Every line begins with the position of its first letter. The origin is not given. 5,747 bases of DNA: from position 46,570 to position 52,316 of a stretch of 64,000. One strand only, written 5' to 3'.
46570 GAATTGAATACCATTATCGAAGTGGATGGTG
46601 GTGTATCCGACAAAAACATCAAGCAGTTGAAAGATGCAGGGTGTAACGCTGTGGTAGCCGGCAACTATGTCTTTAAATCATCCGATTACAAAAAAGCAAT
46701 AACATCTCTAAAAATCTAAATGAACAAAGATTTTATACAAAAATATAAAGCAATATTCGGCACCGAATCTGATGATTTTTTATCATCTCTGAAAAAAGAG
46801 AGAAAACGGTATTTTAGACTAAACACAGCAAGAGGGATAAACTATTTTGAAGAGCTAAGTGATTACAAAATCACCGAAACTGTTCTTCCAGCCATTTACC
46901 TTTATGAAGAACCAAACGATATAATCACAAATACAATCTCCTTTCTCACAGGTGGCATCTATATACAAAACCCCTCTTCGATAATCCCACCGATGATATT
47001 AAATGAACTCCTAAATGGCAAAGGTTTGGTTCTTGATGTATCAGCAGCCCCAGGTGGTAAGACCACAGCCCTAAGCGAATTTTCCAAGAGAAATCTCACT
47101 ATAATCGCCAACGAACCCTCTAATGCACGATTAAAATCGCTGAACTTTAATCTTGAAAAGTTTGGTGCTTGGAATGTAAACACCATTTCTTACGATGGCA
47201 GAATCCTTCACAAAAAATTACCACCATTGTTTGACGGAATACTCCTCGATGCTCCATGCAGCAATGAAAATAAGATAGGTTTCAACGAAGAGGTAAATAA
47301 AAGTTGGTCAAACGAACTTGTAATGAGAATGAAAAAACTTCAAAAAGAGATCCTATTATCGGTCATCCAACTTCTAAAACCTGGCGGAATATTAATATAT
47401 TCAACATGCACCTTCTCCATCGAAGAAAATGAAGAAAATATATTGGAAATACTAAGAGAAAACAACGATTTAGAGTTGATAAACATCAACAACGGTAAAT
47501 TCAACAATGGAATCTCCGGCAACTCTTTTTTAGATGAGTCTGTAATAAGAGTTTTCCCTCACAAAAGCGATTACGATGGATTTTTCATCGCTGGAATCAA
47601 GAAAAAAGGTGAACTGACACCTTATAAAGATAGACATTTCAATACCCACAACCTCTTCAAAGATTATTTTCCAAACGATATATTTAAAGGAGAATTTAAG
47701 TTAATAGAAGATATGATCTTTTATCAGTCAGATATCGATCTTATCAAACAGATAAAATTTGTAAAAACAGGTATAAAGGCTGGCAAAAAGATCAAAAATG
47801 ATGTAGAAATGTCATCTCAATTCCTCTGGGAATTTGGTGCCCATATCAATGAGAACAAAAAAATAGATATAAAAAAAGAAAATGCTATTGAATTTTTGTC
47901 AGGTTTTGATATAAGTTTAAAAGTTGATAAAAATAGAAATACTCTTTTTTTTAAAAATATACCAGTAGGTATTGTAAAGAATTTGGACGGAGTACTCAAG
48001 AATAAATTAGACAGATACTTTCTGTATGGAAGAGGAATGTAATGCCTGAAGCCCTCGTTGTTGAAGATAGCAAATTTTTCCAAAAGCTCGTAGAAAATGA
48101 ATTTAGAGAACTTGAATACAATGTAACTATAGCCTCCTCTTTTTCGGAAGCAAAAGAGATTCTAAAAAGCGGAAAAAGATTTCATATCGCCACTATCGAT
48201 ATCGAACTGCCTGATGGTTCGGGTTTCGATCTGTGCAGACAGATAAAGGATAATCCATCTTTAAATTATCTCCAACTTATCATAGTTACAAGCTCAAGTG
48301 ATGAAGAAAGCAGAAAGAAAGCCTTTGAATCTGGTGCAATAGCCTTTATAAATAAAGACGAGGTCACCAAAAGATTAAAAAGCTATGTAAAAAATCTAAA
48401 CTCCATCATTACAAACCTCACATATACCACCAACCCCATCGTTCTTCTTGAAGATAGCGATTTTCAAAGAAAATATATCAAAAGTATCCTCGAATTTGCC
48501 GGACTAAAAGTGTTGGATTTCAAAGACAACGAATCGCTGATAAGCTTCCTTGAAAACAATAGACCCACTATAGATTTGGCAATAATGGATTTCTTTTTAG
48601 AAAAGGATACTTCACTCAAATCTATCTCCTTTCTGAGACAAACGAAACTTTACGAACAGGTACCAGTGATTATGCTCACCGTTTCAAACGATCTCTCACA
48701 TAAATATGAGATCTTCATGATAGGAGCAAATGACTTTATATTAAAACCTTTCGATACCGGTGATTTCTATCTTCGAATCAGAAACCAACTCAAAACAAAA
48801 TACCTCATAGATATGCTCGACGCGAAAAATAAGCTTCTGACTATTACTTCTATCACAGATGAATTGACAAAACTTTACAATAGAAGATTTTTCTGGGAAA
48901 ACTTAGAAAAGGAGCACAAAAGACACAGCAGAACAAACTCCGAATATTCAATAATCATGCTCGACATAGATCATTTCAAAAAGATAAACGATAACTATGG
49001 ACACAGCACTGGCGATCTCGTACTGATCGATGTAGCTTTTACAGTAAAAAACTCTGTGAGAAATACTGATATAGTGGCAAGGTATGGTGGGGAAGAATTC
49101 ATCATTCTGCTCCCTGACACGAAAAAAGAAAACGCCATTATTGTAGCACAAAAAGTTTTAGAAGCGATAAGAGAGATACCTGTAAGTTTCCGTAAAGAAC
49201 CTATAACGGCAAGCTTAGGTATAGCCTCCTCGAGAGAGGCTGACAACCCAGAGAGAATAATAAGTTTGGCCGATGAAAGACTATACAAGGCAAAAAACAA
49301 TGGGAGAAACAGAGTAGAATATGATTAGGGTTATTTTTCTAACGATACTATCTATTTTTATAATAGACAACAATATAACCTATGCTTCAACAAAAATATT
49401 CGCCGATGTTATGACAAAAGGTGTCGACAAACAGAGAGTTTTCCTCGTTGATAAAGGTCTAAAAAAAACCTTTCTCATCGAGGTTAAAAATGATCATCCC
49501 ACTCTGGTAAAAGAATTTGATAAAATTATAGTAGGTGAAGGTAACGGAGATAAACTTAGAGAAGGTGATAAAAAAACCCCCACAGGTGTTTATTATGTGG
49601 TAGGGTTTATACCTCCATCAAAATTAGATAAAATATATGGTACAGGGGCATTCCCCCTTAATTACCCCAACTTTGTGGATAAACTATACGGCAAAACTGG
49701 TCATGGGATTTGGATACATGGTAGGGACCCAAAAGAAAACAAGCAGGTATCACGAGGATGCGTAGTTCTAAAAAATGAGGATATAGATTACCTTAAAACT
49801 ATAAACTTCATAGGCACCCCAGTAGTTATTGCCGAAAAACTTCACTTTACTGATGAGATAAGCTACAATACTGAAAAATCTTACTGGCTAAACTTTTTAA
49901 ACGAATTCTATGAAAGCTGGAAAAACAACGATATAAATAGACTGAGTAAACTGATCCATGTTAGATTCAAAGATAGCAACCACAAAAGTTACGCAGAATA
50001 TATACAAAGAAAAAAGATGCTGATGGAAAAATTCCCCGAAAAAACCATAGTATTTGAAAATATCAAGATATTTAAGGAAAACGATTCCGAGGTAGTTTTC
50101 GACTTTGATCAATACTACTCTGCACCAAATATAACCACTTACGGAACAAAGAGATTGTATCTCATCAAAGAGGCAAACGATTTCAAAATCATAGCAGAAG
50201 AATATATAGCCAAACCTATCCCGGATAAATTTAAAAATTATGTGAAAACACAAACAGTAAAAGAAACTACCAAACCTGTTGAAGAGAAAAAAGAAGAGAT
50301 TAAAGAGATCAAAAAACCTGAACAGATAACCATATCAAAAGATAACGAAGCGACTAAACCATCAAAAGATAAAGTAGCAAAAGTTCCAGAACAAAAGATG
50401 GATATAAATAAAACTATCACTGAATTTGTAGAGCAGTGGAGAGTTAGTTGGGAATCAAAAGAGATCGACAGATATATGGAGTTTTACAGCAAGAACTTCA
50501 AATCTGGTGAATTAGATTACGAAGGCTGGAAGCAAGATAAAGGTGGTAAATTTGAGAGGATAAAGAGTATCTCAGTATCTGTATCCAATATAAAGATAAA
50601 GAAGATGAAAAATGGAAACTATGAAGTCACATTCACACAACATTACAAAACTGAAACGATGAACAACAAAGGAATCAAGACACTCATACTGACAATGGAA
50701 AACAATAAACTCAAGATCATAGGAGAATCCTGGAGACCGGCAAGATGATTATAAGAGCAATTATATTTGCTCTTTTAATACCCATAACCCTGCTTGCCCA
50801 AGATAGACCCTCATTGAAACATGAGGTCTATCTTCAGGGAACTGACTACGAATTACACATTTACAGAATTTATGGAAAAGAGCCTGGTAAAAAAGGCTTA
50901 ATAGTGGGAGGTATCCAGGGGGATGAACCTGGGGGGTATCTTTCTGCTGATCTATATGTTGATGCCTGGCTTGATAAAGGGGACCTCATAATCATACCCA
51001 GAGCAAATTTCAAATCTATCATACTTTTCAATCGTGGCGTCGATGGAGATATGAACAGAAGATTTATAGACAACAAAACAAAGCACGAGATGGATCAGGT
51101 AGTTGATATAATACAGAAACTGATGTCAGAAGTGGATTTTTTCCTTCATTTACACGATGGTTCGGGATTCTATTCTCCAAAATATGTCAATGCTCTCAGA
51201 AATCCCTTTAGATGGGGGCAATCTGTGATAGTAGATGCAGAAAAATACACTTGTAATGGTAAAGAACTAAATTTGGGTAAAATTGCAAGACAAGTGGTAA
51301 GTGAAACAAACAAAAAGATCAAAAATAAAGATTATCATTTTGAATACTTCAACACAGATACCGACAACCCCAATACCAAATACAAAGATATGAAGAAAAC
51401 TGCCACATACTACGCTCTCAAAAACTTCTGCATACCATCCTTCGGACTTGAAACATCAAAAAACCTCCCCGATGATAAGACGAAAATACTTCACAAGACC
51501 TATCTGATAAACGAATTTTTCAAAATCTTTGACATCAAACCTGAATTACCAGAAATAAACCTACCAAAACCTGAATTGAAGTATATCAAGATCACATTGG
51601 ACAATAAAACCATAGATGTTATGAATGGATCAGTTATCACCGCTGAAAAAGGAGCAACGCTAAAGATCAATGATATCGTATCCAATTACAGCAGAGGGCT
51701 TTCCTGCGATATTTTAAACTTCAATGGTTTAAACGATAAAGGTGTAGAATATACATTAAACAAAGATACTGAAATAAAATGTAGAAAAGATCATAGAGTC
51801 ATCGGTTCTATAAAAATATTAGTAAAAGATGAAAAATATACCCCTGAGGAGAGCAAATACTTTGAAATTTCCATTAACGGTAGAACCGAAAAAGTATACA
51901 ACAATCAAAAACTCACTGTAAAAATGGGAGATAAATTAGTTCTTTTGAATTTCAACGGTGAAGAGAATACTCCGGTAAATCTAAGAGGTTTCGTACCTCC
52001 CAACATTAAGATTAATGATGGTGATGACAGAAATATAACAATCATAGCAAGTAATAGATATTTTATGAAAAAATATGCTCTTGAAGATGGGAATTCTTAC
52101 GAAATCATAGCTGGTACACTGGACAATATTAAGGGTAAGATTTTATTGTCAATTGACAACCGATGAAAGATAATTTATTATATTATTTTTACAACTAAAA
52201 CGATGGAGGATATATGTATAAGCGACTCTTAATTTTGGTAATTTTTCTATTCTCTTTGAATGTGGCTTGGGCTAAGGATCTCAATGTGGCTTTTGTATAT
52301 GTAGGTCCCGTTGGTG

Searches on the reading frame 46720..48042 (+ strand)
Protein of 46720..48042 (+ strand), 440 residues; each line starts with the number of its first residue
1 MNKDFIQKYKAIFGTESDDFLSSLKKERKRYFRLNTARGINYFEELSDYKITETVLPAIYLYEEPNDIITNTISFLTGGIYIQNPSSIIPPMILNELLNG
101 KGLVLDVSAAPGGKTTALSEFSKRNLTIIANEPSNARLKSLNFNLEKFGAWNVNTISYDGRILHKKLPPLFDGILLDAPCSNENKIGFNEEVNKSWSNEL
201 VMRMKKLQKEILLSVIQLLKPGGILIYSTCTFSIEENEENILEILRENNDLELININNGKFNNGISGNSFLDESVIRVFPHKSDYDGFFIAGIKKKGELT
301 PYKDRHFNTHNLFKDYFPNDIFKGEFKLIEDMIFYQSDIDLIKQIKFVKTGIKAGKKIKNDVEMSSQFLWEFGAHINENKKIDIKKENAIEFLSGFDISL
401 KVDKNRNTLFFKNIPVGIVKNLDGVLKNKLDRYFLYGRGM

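Call 33: search_protein_families(library=pfam, proteins=[window:46720-48042:+], max_evalue=0.00001)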
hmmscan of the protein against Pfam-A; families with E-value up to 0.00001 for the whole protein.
window:46720-48042:+ (440 aa): 3 families
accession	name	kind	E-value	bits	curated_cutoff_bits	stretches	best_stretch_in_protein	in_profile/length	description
PF01189.24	Methyltr_RsmB-F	-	1.8e-47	162.1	27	1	103-293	11-198/199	16S rRNA methyltransferase RsmB/F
PF17125.10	Methyltr_RsmF_N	-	1.2e-09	38.8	34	1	2-85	2-86/86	N-terminal domain of 16S rRNA methyltransferase RsmF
PF13636.12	Methyltranf_PUA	-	3.2e-07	30.7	27.6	1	389-433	1-46/49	RNA-binding PUA-like domain of methyltransferase RsmF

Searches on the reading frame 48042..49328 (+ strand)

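Call 33: search_protein_families(library=pfam, proteins=[window:48042-49328:+], max_evalue=0.00001)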
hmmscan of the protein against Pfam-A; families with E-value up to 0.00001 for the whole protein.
window:48042-49328:+ (428 aa): 2 families
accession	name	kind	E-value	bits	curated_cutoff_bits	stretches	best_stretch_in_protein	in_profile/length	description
PF00990.26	GGDEF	-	4.1e-50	170.1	23.8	1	271-424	2-161/161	Diguanylate cyclase, GGDEF domain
PF00072.30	Response_reg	-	1.1e-36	125.8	30.2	2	5-116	2-110/111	Response regulator receiver domain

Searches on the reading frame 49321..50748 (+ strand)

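Call 34: search_protein_families(library=pfam, proteins=[window:49321-50748:+], max_evalue=0.00001)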
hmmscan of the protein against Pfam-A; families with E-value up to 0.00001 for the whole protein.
window:49321-50748:+ (475 aa): 2 families
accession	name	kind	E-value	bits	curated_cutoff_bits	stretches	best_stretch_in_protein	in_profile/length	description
PF24125.1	Cds6_C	-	1.5e-31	109.4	27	2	366-469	2-110/111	Cds6 C-terminal NTF2-like domain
PF03734.19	YkuD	-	4.1e-15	57.1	23.4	1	40-170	3-146/146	L,D-transpeptidase catalytic domain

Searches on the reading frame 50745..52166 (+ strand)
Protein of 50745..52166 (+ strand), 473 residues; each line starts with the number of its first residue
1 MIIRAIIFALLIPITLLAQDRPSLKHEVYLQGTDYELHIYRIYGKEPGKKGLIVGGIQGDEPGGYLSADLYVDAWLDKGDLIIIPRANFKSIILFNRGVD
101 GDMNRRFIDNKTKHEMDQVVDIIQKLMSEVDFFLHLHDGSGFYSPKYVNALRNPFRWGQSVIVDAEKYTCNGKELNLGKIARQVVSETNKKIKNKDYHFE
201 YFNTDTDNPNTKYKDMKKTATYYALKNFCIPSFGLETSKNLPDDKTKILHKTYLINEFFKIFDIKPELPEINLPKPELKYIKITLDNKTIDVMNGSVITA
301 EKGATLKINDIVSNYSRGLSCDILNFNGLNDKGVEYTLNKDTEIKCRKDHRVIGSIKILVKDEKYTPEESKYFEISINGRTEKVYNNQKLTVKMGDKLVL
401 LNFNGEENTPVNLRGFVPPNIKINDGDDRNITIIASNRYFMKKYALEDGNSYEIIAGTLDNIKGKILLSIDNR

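Call 34: search_protein_families(library=pfam, proteins=[window:50745-52166:+], max_evalue=0.00001)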
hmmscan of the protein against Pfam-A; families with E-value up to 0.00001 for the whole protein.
window:50745-52166:+ (473 aa): 1 family
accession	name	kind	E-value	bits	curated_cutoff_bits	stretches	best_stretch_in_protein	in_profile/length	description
PF17033.10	Peptidase_M99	-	3.1e-36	125.6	27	1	50-250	38-236/267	Carboxypeptidase controlling helical cell shape catalytic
